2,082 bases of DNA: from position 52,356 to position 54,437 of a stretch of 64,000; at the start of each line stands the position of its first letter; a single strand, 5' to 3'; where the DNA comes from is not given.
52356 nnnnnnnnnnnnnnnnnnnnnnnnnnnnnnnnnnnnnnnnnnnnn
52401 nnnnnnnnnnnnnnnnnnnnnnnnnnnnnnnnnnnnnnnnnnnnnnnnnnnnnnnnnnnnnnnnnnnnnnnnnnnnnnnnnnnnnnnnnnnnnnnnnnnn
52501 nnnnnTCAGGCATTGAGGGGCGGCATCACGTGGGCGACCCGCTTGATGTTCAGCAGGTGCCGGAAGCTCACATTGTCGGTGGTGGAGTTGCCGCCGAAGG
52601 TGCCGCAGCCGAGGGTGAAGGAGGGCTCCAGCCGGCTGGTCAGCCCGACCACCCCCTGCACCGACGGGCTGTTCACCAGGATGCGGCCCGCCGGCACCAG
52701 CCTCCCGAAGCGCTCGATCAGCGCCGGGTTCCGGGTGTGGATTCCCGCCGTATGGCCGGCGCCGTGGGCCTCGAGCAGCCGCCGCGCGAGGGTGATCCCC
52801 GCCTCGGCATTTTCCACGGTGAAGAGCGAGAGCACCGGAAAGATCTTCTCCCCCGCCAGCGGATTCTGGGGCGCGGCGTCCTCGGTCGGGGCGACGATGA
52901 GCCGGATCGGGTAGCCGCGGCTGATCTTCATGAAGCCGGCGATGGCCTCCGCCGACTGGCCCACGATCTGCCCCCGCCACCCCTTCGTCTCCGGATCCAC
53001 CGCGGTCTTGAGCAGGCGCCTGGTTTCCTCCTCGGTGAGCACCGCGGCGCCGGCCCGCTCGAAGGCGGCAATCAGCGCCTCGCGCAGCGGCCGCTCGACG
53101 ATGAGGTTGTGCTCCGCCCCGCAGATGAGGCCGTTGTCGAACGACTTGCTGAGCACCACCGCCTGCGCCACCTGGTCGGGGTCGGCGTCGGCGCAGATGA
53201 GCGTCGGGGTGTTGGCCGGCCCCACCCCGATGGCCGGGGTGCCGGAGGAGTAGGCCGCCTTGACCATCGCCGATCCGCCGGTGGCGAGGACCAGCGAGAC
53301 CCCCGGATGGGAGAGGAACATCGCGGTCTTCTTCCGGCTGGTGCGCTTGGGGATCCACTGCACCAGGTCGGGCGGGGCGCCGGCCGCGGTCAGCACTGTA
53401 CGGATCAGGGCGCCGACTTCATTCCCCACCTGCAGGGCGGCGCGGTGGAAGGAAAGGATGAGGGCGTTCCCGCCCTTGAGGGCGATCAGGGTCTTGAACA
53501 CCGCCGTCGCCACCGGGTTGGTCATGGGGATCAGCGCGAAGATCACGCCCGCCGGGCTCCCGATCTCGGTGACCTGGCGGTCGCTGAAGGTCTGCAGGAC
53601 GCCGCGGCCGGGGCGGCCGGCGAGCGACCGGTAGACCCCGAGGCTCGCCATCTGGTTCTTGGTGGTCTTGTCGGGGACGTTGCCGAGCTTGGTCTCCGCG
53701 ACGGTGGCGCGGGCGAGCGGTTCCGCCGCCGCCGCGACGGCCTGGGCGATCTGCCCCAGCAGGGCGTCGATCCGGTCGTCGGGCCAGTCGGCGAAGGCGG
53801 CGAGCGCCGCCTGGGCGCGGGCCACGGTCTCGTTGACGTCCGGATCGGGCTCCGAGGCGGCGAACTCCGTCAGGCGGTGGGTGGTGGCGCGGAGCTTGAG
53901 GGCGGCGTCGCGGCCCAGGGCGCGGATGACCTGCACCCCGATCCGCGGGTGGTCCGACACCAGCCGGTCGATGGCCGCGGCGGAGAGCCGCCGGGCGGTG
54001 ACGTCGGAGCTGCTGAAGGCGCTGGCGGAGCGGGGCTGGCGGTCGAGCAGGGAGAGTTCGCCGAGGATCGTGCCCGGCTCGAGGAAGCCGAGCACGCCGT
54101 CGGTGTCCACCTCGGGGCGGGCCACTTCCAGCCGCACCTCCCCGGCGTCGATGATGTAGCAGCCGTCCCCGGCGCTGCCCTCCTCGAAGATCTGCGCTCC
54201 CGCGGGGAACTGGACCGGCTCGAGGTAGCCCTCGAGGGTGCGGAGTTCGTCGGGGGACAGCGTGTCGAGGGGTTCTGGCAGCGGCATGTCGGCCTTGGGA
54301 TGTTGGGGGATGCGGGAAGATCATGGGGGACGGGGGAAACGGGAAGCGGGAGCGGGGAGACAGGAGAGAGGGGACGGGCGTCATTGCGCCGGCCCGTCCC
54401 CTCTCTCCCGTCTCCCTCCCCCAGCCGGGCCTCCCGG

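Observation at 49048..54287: Translationally coupled operon of three different enzymes, each fused to a cyclic-nucleotide-binding domain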

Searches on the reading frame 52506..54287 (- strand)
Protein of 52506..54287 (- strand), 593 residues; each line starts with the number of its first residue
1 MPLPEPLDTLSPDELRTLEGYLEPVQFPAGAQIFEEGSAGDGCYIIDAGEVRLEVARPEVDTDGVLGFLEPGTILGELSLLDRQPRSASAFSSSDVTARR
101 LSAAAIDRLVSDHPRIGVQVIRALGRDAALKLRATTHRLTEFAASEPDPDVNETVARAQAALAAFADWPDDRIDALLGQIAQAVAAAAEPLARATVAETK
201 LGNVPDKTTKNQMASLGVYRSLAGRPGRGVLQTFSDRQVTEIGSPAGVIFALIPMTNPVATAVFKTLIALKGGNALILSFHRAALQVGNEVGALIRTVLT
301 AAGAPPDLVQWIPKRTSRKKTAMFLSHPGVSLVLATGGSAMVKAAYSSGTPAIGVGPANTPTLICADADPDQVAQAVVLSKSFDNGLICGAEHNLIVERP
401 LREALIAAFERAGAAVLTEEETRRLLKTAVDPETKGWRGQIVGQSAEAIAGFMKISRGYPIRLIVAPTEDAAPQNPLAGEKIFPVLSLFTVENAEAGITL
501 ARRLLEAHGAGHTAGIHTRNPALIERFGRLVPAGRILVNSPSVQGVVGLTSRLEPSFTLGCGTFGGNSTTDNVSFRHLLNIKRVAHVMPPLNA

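Call 3: search_protein_families(library=pfam, proteins=[window:52506-54287:-], max_evalue=0.01)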
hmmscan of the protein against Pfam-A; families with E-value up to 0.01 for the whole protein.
window:52506-54287:- (593 aa): 2 families
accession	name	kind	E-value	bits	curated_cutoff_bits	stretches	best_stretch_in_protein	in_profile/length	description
PF00171.27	Aldedh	-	2.1e-28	99.5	23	1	135-544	16-428/461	Aldehyde dehydrogenase family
PF00027.35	cNMP_binding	-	2.7e-16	59.7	27.5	1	25-112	2-88/89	Cyclic nucleotide-binding domain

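Call 4: search_protein_families(library=ncbifam, proteins=[window:52506-54287:-], max_evalue=0.01)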
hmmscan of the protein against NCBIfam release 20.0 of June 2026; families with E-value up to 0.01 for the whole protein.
window:52506-54287:- (593 aa): 41 families (the best 25 are shown)
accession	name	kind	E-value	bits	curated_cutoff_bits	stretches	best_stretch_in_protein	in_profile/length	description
NF010378.0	PRK13805.1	equivalog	1.3e-128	430.2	951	1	148-586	13-451/872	bifunctional acetaldehyde-CoA/alcohol dehydrogenase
TIGR02518.1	EutH_ACDH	equivalog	6.7e-110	368.2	620.1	1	153-586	12-443/488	acetaldehyde dehydrogenase (acetylating)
NF047625.1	AcylSulfactDhSauS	equivalog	1.1e-91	308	600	1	150-589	5-445/464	acylating sulfoacetaldehyde dehydrogenase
NF011927.0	PRK15398.1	subfamily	4.5e-63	213.5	403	1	150-572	37-447/465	aldehyde dehydrogenase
NF001221.0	PRK00197.1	equivalog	3.2e-16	59.1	289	1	238-540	109-369/418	glutamate-5-semialdehyde dehydrogenase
NF045736.1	PaDhStyDRhodo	equivalog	6.7e-12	44.7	800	1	134-540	26-439/479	phenylacetaldehyde dehydrogenase StyD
NF010000.0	PRK13473.1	subfamily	3.2e-11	42.5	615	1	119-422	10-313/475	aminobutyraldehyde dehydrogenase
TIGR00407.1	proA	equivalog_domain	4.2e-10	39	317.45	1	239-420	97-280/398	glutamate-5-semialdehyde dehydrogenase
NF052305.1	DioxValDhHalo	equivalog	4.7e-10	39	750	1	139-408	34-303/483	2,5-dioxovalerate dehydrogenase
NF042993.1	AlphKGSA_gudD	equivalog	8.6e-10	38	770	1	148-542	41-442/481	alpha-ketoglutaric semialdehyde dehydrogenase GucD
NF006916.0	PRK09407.1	equivalog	1.1e-09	37.5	521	1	125-413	33-321/526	succinic semialdehyde dehydrogenase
TIGR01237.1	D1pyr5carbox2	equivalog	1.3e-09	37.4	659.65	1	228-543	150-471/511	L-glutamate gamma-semialdehyde dehydrogenase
NF050084.1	pip_6_carb_DH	equivalog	3.8e-09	36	730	1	147-412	17-286/475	L-piperidine-6-carboxylate dehydrogenase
TIGR02299.1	HpaE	equivalog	5.3e-09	35.2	638.35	1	143-411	32-300/488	5-carboxymethyl-2-hydroxymuconate semialdehyde dehydrogenase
TIGR03216.1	OH_muco_semi_DH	equivalog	1.8e-08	33.5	693.25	1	149-412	36-306/481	2-hydroxymuconic semialdehyde dehydrogenase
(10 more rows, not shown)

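Call 5: search_protein_families(library=padloc, proteins=[window:52506-54287:-], max_evalue=0.01)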
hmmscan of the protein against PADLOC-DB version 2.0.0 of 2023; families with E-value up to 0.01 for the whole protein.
window:52506-54287:- (593 aa): 4 families
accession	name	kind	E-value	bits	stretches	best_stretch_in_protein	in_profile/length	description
PDLC02371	PycTIR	-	2.1e-07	28.6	1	20-126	35-136/288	-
PDLC00731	Effector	-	2.3e-06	24.8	1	22-125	40-138/306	TIR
PDLC00734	PycC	-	0.00073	16.7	1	23-142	34-149/374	Pycsar cyclase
PDLC00732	Effector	-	0.0014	15.6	1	25-131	39-136/301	TIR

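Call 8: find_homologous_proteins(query=window:52506-54287:-, max_evalue=1e-20)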
Query window:52506-54287:- (593 aa): 4320 proteins with E <= 1e-20 among 8000 candidates; the best 120 are listed.
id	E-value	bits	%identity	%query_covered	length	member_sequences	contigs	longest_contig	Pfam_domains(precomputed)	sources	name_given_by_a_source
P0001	0.0e+0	1241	96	100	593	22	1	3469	PF00171.28,PF00027.36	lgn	-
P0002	0.0e+0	1144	90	100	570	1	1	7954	PF00171.28,PF00027.36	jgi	jgi:acyl-CoA reductase-like NAD-dependent aldehyde dehydrogenase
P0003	0.0e+0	1021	79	100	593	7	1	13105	PF00171.28,PF00027.36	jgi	jgi:acyl-CoA reductase-like NAD-dependent aldehyde dehydrogenase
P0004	0.0e+0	1016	78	100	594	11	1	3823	PF00171.28,PF00027.36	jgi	jgi:acyl-CoA reductase-like NAD-dependent aldehyde dehydrogenase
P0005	0.0e+0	1014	78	100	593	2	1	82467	PF00171.28,PF00027.36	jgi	jgi:acyl-CoA reductase-like NAD-dependent aldehyde dehydrogenase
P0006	6.8e-290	981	77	99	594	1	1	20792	PF00171.28,PF00027.36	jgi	-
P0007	4.7e-288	974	75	99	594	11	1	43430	PF00171.28,PF00027.36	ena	-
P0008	1.6e-287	973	76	99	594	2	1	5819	PF00171.28,PF00027.36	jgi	jgi:acyl-CoA reductase-like NAD-dependent aldehyde dehydrogenase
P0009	1.1e-285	967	76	100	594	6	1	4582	PF00171.28,PF00027.36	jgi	jgi:acyl-CoA reductase-like NAD-dependent aldehyde dehydrogenase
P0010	2.4e-281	952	74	99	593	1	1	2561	PF00171.28,PF00027.36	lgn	-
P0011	6.5e-281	951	75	100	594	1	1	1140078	PF00171.28,PF00027.36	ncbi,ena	-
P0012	7.0e-279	944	74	100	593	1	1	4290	PF00171.28,PF00027.36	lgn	-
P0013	4.3e-277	938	73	99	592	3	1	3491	PF00171.28,PF00027.36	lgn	-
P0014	1.3e-276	937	73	99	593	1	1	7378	PF00171.28,PF00027.36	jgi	jgi:acyl-CoA reductase-like NAD-dependent aldehyde dehydrogenase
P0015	2.1e-275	933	72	100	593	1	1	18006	PF00171.28,PF00027.36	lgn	-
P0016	2.8e-275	932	73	99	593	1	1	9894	PF00171.28,PF00027.36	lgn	-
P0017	3.4e-273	925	70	100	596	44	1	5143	PF00171.28,PF00027.36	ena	-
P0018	4.1e-271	919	72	99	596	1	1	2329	PF00171.28,PF00027.36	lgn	-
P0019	5.5e-271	918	72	99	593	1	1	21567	PF00171.28,PF00027.36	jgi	jgi:acyl-CoA reductase-like NAD-dependent aldehyde dehydrogenase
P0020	1.5e-269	913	70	100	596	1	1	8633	PF00171.28,PF00027.36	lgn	-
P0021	1.4e-267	907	71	99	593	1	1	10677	PF00171.28,PF00027.36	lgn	-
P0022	1.8e-259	880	69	100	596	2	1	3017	PF00171.28,PF00027.36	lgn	-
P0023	1.8e-252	857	67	99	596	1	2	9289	PF00171.28,PF00027.36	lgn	-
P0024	5.2e-252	855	73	91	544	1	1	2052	PF00171.28,PF00027.36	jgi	jgi:acetaldehyde dehydrogenase/alcohol dehydrogenase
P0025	1.7e-247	841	67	99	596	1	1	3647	PF00171.28,PF00027.36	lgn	-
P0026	4.1e-228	777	61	99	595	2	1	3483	PF00171.28,PF00027.36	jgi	jgi:acyl-CoA reductase-like NAD-dependent aldehyde dehydrogenase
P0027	1.5e-226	771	63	100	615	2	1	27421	PF00171.28,PF00027.36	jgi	-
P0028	1.8e-226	771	64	99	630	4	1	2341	PF00171.28,PF00027.36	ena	-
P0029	8.1e-225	766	61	99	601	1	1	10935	PF00171.28,PF00027.36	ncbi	-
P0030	3.0e-222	757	60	99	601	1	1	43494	PF00171.28,PF00027.36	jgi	jgi:acyl-CoA reductase-like NAD-dependent aldehyde dehydrogenase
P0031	4.0e-219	747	61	99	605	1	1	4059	PF00171.28,PF00027.36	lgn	-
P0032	1.7e-218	745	61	99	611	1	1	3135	PF00171.28,PF00027.36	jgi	-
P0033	7.6e-217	739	59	99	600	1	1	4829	PF00171.28,PF00027.36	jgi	jgi:acyl-CoA reductase-like NAD-dependent aldehyde dehydrogenase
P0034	7.9e-217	739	60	99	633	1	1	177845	PF00171.28,PF00027.36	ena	-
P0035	2.9e-216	738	60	99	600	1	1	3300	PF00171.28,PF00027.36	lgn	-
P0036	3.6e-216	737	60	99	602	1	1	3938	PF00171.28,PF00027.36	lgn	-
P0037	2.5e-215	734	59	99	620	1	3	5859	PF00171.28,PF00027.36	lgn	-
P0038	7.8e-215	733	61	100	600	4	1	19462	PF00171.28,PF00027.36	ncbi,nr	ncbi:MAG TPA: aldehyde dehydrogenase family protein [Thermomicrobiales bacterium]|nr:aldehyde dehydr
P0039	1.3e-214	732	58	99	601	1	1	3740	PF00171.28,PF00027.36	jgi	jgi:acyl-CoA reductase-like NAD-dependent aldehyde dehydrogenase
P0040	1.5e-214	732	58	99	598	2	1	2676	PF00171.28,PF00027.36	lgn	-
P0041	2.7e-214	731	59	99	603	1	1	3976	PF00171.28,PF00027.36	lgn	-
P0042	3.2e-214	731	60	99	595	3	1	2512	PF00171.28,PF00027.36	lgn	-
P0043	4.0e-214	730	60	99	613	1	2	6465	PF00171.28,PF00027.36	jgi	jgi:acyl-CoA reductase-like NAD-dependent aldehyde dehydrogenase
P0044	5.8e-214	730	59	99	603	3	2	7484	PF00171.28,PF00027.36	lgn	-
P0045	6.3e-214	730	61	100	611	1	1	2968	PF00171.28,PF00027.36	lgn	-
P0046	2.2e-213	728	58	99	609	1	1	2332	PF00171.28,PF00027.36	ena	-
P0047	8.7e-213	726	59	99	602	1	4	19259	PF00171.28,PF00027.36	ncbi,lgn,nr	ncbi:MAG: aldehyde dehydrogenase family protein [Actinomycetota bacterium]|nr:aldehyde dehydrogenase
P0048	5.0e-212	724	59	99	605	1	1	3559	PF00171.28,PF00027.36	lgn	-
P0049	7.1e-212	723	60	99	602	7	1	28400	PF00171.28,PF00027.36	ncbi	ncbi:MAG: aldehyde dehydrogenase family protein [Thermomicrobiales bacterium]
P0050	4.1e-211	721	62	95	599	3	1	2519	PF00171.28,PF00027.36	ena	-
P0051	6.9e-211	720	58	99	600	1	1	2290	PF00171.28,PF00027.36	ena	-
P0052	1.4e-210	719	59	98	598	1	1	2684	PF00171.28,PF00027.36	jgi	jgi:acyl-CoA reductase-like NAD-dependent aldehyde dehydrogenase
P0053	1.6e-210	719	59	99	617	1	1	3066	PF00171.28,PF00027.36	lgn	-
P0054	2.1e-210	718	59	99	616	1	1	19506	PF00171.28,PF00027.36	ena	-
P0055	9.9e-210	716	60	99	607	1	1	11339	PF00171.28,PF00027.36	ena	-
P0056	1.2e-209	716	59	99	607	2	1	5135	PF00171.28,PF00027.36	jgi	jgi:acetaldehyde dehydrogenase/alcohol dehydrogenase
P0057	3.5e-209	714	74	76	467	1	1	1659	PF00171.28,PF00027.36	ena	-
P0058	5.6e-209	713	59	98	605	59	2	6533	PF00171.28,PF00027.36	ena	-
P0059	2.7e-208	711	58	99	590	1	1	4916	PF00171.28,PF00027.36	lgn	-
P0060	1.5e-207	709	58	99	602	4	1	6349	PF00171.28,PF00027.36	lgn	-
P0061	1.7e-207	709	58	99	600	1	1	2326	PF00171.28,PF00027.36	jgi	jgi:acetaldehyde dehydrogenase/alcohol dehydrogenase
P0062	2.0e-207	708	58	99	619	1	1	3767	PF00171.28,PF00027.36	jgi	jgi:acyl-CoA reductase-like NAD-dependent aldehyde dehydrogenase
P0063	4.1e-207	707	58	99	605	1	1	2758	PF00171.28,PF00027.36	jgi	jgi:acetaldehyde dehydrogenase/alcohol dehydrogenase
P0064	9.0e-207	706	59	98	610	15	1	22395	PF00171.28,PF00027.36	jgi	jgi:acetaldehyde dehydrogenase/alcohol dehydrogenase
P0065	5.0e-206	704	57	99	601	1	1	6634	PF00171.28,PF00027.36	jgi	jgi:acetaldehyde dehydrogenase/alcohol dehydrogenase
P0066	1.3e-205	702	59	97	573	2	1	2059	PF00171.28,PF00027.36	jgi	-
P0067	1.6e-205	702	58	99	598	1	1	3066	PF00171.28,PF00027.36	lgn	-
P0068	1.9e-205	702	58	99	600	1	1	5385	PF00171.28,PF00027.36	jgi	jgi:acetaldehyde dehydrogenase/alcohol dehydrogenase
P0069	3.0e-205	701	57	99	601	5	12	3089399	PF00171.28,PF00027.36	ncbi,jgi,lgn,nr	ncbi:MAG: aldehyde dehydrogenase family protein [Xanthobacteraceae bacterium]|nr:aldehyde dehydrogen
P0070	3.1e-205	701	56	99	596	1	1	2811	PF00171.28,PF00027.36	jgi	jgi:acetaldehyde dehydrogenase / alcohol dehydrogenase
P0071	3.2e-205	701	58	97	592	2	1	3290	PF00171.28,PF00027.36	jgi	jgi:acetaldehyde dehydrogenase / alcohol dehydrogenase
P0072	3.6e-205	701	57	99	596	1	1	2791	PF00171.28,PF00027.36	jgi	jgi:acetaldehyde dehydrogenase/alcohol dehydrogenase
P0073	4.6e-205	701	58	98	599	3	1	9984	PF00171.28,PF00027.36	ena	-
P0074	4.6e-205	701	57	99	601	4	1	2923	PF00171.28,PF00027.36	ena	-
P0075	5.7e-205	700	58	99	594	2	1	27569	PF00171.28,PF00027.36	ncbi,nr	ncbi:MAG TPA: aldehyde dehydrogenase family protein, partial [Xanthobacteraceae bacterium]|nr:aldehy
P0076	6.1e-205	700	57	99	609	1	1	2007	PF00171.28,PF00027.36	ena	-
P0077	7.3e-205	700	57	99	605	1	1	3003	PF00171.28,PF00027.36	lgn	-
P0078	9.0e-205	700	57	99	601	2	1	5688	PF00171.28,PF00027.36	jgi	jgi:acyl-CoA reductase-like NAD-dependent aldehyde dehydrogenase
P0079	9.8e-205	699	58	99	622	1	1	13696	PF00171.28,PF00027.36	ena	-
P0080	1.1e-204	699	57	99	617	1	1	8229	PF00171.28,PF00027.36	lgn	-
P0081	2.2e-204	698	58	96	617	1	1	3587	PF00171.28,PF00027.36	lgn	-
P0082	5.3e-204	697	59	99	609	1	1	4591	PF00171.28,PF00027.36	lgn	-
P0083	7.8e-204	696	57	99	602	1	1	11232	PF00171.28,PF00027.36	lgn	-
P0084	1.1e-203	696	57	99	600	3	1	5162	PF00171.28,PF00027.36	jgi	jgi:acyl-CoA reductase-like NAD-dependent aldehyde dehydrogenase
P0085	1.3e-203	696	58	99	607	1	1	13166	PF00171.28,PF00027.36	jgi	jgi:acyl-CoA reductase-like NAD-dependent aldehyde dehydrogenase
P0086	1.5e-203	696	57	97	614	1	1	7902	PF00171.28,PF00027.36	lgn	-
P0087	1.6e-203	695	56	99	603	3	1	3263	PF00171.28,PF00027.36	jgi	jgi:acetaldehyde dehydrogenase/alcohol dehydrogenase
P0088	2.9e-203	695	56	99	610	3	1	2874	PF00171.28,PF00027.36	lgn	-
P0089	3.4e-203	694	57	99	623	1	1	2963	PF00171.28,PF00027.36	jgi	jgi:acyl-CoA reductase-like NAD-dependent aldehyde dehydrogenase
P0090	5.0e-203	694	58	99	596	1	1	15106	PF00171.28,PF00027.36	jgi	jgi:acyl-CoA reductase-like NAD-dependent aldehyde dehydrogenase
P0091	9.4e-203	693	57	97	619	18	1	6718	PF00171.28,PF00027.36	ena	-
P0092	1.4e-202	692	54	99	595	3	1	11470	PF00171.28,PF00027.36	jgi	jgi:acyl-CoA reductase-like NAD-dependent aldehyde dehydrogenase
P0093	3.8e-202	691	55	99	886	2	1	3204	PF08659.17,PF13561.13,PF00171.28,PF00106.32,PF00027.36,PF01370.28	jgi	jgi:short-subunit dehydrogenase/acyl-CoA reductase-like NAD-dependent aldehyde dehydrogenase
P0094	1.3e-201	689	58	98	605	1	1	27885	PF00171.28,PF00027.36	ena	-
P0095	1.4e-201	689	57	98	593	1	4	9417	PF00171.28,PF00027.36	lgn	-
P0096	1.5e-201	689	58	98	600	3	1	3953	PF00171.28,PF00027.36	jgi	jgi:acetaldehyde dehydrogenase/alcohol dehydrogenase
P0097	1.9e-201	689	57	98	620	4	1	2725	PF00171.28,PF00027.36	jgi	-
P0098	4.0e-201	688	80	67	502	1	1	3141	PF00171.28,PF00027.36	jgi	jgi:CRP-like cAMP-binding protein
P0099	4.0e-201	688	57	97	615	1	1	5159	PF00171.28,PF00027.36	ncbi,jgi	jgi:acetaldehyde dehydrogenase/alcohol dehydrogenase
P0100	4.0e-201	688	54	99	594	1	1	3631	PF00171.28,PF00027.36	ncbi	-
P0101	4.5e-201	687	56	99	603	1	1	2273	PF00171.28,PF00027.36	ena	-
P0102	4.7e-201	687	56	99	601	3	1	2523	PF00171.28,PF00027.36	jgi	jgi:acetaldehyde dehydrogenase/alcohol dehydrogenase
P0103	4.8e-201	687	56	99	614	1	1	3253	PF00171.28,PF00027.36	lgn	-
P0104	1.1e-200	686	56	99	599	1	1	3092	PF00171.28,PF00027.36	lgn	-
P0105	5.3e-200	684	55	99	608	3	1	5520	PF00171.28,PF00027.36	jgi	jgi:acyl-CoA reductase-like NAD-dependent aldehyde dehydrogenase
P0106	6.1e-200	684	55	99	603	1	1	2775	PF00171.28,PF00027.36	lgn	-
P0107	6.2e-200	684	57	99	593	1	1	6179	PF00171.28,PF00027.36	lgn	-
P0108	7.0e-200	683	56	98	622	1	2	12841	PF00171.28,PF00027.36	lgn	-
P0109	9.1e-200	683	57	99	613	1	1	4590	PF00171.28,PF00027.36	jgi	jgi:acetaldehyde dehydrogenase/alcohol dehydrogenase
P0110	1.1e-199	683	56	99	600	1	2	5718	PF00171.28,PF00027.36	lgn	-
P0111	1.2e-199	683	57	98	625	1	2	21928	PF00171.28,PF00027.36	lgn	-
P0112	1.3e-199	682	57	99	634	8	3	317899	PF00171.28,PF00027.36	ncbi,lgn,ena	-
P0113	2.2e-199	682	56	99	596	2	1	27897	PF00171.28,PF00027.36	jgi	jgi:acyl-CoA reductase-like NAD-dependent aldehyde dehydrogenase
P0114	4.6e-199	681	57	98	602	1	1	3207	PF00171.28,PF00027.36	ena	-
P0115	5.1e-199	681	60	95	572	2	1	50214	PF00171.28,PF00027.36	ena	-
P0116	7.4e-199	680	57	98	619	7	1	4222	PF00171.28,PF00027.36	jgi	jgi:acetaldehyde dehydrogenase/alcohol dehydrogenase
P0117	2.9e-198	678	55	99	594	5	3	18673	PF00171.28,PF00027.36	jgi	jgi:acetaldehyde dehydrogenase/alcohol dehydrogenase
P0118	3.6e-198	678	56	99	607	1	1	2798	PF00171.28,PF00027.36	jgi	-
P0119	3.9e-198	678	55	99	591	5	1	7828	PF00171.28,PF00027.36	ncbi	-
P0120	5.3e-198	677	56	95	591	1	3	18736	PF00171.28,PF00027.36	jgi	jgi:acyl-CoA reductase-like NAD-dependent aldehyde dehydrogenase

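Call 10: find_related_loci(query=A1, collection=genome_contigs, flank=10000)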
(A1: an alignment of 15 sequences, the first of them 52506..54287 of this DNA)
Query A1 (593 aa) in genome_contigs; peptide patterns used: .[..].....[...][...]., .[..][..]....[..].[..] (x = any residue, [..] = any of these).
600 stretches matched a pattern (row limit reached: there are more); 599 encode a relative of the query (tblastn E <= 1e-3); the best 80 are kept; 80 distinct loci.
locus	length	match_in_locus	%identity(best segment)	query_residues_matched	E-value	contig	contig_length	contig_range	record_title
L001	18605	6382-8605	61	1-593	0e+0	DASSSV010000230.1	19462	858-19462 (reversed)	MAG TPA_asm: Thermomicrobiales bacterium isolate SMAG_U524 k141_507592, whole genome shotgun sequence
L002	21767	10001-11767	46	1-589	4e-154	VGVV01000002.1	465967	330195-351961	MAG: Ignavibacteria bacterium isolate M_surface_10_mx_236 M_surface_10_mx_236_Ga0194123_10000009, whole genome shotgun s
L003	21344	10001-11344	53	143-589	4e-133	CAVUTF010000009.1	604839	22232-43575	MAG: uncultured Gammaproteobacteria bacterium isolate MFD00962.bin.2.29 genome assembly, contig: contig_122939, whole ge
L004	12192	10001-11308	40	150-585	1e-99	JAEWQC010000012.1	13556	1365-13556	MAG: Bacillota bacterium isolate OH_SBrB_125 k127_648278, whole genome shotgun sequence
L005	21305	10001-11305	39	151-585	6e-99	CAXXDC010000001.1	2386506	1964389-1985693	MAG: Clostridia bacterium isolate 80130c35-1b44-45cf-b5f4-dec04e696a57 genome assembly, contig: contig_1, whole genome s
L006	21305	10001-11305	38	151-585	1e-95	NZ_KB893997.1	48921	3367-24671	Heyndrickxia acidiproducens DSM 23148 C232DRAFT_scaffold00022.22, whole genome shotgun sequence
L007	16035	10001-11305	39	151-585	9e-95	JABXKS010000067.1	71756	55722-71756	MAG: Clostridiales bacterium isolate GPF-1 scaffold_32, whole genome shotgun sequence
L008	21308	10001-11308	40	151-585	1e-94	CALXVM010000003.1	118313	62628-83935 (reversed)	MAG: uncultured Clostridia bacterium isolate BRZ_CS__bin95 genome assembly, contig: BRZ_CS__NODE_267_length_118313_cov_9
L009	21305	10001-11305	38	152-584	2e-94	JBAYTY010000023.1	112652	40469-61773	MAG: Candidatus Obscuribacterales bacterium isolate SO_2016_LW3_2 scaffold00250_LW162_2016, whole genome shotgun sequenc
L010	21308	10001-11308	40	151-585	2e-94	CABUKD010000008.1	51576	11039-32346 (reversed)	MAG TPA_asm: uncultured Clostridium sp. isolate MGYG-HGUT-04078 genome assembly, contig: GUT_GENOME255855_8, whole genom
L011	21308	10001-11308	39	151-585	8e-94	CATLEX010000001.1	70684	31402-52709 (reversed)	MAG TPA_asm: uncultured Clostridia bacterium isolate MGG09673_1680015418 genome assembly, contig: ERR3199633_507, whole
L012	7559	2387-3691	38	152-584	5e-94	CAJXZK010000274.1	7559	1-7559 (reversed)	TPA_asm: uncultured bacterium isolate SRR5620817_bin.58_MetaBAT_v2.12.1_MAG genome assembly, contig: NODE_8549_length_75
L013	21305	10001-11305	40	151-585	7e-94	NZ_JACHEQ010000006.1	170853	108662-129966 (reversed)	Anoxybacillus mongoliensis strain DSM 19169 Ga0415325_06, whole genome shotgun sequence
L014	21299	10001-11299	41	155-586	8e-94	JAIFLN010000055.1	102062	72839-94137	MAG: Spirochaetes bacterium isolate bin_199 scaffold_45, whole genome shotgun sequence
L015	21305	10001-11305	38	152-584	6e-94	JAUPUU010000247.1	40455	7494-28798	MAG: Cyanobacteriota bacterium erpe_2018_sw_21hr_WHONDRS-SW48-000092_B_bin.40 scaffold_447573, whole genome shotgun sequ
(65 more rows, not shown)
